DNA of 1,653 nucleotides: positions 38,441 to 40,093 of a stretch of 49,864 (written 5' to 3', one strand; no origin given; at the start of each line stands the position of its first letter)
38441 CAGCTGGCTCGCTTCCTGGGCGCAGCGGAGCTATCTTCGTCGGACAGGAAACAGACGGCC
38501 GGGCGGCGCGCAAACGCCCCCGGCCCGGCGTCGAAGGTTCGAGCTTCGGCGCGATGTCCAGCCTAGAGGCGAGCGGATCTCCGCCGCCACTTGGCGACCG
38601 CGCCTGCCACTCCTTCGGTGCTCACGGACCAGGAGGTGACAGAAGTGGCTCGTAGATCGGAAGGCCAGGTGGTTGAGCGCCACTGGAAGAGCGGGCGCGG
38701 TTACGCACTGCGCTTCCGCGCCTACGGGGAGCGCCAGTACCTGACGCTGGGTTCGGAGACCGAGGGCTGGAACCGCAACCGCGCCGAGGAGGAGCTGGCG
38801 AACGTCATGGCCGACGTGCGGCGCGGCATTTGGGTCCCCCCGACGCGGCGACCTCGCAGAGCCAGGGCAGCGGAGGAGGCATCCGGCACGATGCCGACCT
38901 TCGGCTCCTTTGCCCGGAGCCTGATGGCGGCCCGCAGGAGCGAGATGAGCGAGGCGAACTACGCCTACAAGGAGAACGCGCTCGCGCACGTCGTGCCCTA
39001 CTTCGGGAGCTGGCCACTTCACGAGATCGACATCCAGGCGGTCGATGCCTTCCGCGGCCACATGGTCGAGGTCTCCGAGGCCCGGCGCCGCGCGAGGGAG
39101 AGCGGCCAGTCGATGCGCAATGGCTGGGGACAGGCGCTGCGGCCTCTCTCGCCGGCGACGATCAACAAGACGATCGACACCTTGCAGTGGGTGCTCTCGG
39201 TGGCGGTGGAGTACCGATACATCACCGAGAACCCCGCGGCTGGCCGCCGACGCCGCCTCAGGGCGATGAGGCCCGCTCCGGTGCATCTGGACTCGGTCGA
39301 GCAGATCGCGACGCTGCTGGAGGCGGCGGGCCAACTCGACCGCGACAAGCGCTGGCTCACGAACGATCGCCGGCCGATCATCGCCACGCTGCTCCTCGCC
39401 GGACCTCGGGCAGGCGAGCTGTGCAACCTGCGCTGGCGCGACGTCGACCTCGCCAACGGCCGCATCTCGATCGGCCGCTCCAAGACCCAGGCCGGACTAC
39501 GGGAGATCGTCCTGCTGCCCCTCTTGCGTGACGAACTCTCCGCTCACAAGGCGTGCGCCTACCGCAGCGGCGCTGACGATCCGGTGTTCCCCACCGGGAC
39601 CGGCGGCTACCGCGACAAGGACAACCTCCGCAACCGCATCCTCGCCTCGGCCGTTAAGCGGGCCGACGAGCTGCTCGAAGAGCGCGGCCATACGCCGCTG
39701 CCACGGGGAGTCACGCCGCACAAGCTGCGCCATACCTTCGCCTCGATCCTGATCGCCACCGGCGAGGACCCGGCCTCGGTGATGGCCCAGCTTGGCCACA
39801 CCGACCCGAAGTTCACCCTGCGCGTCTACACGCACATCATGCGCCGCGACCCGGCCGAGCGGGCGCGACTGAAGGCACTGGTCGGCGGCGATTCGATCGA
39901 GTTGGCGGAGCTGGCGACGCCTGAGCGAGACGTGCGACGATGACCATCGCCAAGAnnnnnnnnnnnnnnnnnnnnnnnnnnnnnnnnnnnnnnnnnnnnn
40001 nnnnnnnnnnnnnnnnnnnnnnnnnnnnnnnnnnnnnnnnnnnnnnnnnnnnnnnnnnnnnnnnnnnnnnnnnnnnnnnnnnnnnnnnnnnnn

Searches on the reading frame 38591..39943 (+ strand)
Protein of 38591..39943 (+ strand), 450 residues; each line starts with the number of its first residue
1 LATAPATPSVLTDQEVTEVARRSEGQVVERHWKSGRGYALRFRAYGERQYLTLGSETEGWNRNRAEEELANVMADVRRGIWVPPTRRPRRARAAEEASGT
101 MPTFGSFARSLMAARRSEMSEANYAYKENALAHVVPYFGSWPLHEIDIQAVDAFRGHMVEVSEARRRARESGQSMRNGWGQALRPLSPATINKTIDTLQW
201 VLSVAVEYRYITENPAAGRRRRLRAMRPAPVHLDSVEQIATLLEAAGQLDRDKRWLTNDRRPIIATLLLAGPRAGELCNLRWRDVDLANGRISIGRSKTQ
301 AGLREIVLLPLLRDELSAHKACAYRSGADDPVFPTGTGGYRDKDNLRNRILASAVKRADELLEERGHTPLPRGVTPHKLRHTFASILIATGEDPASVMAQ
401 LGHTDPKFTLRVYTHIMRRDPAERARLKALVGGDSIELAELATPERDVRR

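Call 3: search_protein_families(library=pfam, proteins=[window:38591-39943:+], max_evalue=0.01)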
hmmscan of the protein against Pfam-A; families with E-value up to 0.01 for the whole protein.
window:38591-39943:+ (450 aa): 2 families
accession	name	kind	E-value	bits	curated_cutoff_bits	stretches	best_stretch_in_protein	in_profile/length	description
PF00589.27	Phage_integrase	-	1.5e-19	70.9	27.1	1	261-416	25-168/172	Phage integrase family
PF13102.12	Phage_int_SAM_5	-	4.1e-06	27.5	22.3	1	103-216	1-93/98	Phage integrase SAM-like domain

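Call 4: search_protein_families(library=padloc, proteins=[window:38591-39943:+], max_evalue=0.01)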
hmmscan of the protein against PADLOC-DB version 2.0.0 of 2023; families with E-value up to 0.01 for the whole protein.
window:38591-39943:+ (450 aa): 0 families
